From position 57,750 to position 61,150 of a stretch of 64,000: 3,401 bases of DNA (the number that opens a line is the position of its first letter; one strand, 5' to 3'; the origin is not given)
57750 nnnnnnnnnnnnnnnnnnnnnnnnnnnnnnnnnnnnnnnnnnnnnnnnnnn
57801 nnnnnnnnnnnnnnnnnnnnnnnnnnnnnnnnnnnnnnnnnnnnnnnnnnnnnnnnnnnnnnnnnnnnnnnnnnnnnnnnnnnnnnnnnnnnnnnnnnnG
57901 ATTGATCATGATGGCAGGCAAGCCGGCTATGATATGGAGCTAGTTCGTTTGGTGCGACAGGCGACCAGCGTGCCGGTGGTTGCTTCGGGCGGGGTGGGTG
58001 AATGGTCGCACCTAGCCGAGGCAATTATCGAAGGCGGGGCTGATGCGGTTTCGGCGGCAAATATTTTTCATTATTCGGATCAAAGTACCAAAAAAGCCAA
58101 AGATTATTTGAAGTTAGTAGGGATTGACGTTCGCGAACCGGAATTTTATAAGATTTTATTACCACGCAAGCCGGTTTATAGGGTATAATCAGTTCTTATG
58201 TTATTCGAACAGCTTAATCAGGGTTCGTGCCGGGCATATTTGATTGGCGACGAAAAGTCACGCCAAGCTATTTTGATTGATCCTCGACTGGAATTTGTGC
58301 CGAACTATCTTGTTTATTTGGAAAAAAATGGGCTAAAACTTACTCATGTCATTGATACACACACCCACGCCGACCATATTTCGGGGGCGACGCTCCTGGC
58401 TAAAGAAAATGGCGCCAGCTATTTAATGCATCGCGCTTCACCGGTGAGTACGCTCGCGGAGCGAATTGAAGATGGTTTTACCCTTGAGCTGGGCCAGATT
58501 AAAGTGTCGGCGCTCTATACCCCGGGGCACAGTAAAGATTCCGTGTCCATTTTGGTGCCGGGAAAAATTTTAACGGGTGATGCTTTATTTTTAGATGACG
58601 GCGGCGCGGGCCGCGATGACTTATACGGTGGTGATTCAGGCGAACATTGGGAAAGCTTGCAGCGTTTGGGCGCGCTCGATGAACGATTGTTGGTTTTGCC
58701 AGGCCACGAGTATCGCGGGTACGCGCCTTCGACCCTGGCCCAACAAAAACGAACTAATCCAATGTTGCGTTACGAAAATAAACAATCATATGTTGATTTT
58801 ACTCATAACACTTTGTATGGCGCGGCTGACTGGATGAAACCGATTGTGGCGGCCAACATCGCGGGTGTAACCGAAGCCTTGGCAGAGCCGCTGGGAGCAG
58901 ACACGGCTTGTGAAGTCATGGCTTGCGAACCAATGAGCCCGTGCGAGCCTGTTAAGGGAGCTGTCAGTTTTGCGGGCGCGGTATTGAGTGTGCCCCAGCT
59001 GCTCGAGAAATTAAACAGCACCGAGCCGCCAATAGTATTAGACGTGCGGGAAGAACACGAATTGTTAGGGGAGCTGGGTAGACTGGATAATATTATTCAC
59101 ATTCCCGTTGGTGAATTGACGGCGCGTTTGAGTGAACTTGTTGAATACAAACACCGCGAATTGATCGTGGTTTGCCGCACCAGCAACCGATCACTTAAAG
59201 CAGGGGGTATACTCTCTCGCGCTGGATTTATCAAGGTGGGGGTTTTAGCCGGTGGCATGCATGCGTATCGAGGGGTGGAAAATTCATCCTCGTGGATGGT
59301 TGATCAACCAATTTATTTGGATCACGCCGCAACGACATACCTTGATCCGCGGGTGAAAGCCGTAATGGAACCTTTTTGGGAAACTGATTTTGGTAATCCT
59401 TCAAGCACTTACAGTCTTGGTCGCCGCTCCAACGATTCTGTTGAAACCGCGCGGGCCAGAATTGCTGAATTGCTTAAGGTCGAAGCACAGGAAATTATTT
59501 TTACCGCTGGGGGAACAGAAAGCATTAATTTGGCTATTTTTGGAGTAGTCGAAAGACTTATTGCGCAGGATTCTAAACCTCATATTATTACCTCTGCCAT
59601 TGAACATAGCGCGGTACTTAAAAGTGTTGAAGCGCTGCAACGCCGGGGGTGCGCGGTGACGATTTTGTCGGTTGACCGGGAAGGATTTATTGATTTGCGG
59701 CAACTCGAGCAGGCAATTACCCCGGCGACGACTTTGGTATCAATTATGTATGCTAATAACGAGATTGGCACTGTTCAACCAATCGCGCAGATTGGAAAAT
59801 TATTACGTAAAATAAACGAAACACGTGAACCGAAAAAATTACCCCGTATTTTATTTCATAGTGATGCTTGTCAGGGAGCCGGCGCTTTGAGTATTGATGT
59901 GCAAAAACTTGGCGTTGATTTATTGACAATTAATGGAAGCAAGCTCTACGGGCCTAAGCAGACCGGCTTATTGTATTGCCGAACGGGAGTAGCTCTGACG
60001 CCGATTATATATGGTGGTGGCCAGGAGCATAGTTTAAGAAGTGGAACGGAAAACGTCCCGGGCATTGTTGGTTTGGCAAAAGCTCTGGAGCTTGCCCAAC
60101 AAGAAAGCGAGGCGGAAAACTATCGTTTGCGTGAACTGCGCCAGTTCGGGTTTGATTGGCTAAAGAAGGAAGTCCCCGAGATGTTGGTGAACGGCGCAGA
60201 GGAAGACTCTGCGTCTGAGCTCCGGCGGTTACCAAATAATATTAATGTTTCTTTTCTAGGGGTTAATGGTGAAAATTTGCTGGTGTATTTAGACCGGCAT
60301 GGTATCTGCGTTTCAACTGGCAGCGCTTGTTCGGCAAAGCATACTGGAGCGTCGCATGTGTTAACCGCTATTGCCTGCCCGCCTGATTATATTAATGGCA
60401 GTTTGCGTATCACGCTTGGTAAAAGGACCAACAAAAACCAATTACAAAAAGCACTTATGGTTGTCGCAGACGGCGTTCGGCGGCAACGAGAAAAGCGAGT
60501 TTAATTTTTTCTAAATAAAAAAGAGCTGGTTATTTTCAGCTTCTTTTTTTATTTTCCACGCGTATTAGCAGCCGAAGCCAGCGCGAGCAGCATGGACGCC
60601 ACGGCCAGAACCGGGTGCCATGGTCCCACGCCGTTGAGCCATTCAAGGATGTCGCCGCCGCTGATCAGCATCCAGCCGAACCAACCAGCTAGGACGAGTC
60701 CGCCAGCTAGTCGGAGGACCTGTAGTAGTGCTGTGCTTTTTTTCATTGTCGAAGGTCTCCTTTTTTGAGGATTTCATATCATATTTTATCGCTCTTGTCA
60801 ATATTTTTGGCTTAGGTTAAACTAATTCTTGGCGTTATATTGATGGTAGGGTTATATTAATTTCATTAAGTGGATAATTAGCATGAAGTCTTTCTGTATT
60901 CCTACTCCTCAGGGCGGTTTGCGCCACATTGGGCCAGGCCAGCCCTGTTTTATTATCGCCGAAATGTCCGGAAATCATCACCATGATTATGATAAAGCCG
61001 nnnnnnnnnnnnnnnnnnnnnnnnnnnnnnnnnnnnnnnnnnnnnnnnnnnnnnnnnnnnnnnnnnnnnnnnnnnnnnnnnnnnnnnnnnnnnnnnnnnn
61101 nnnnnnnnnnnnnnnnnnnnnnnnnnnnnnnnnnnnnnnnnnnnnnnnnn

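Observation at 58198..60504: MBL (persulfide dioxygenase-like) - rhodanese - cysteine desulfurase fusion among the amidotransferases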

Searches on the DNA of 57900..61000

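Call 79: search_rna_families(source=window, start=57900, end=61000, threshold=evalue, max_evalue=1)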
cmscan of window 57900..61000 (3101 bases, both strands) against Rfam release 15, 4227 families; matches with E-value up to 1: 1.
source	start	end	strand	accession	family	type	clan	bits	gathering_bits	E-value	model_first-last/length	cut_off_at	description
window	60443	60554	+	RF00558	L20_leader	Cis-reg; leader;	-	20.2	58.7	0.98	1-127/127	no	Ribosomal protein L20 leader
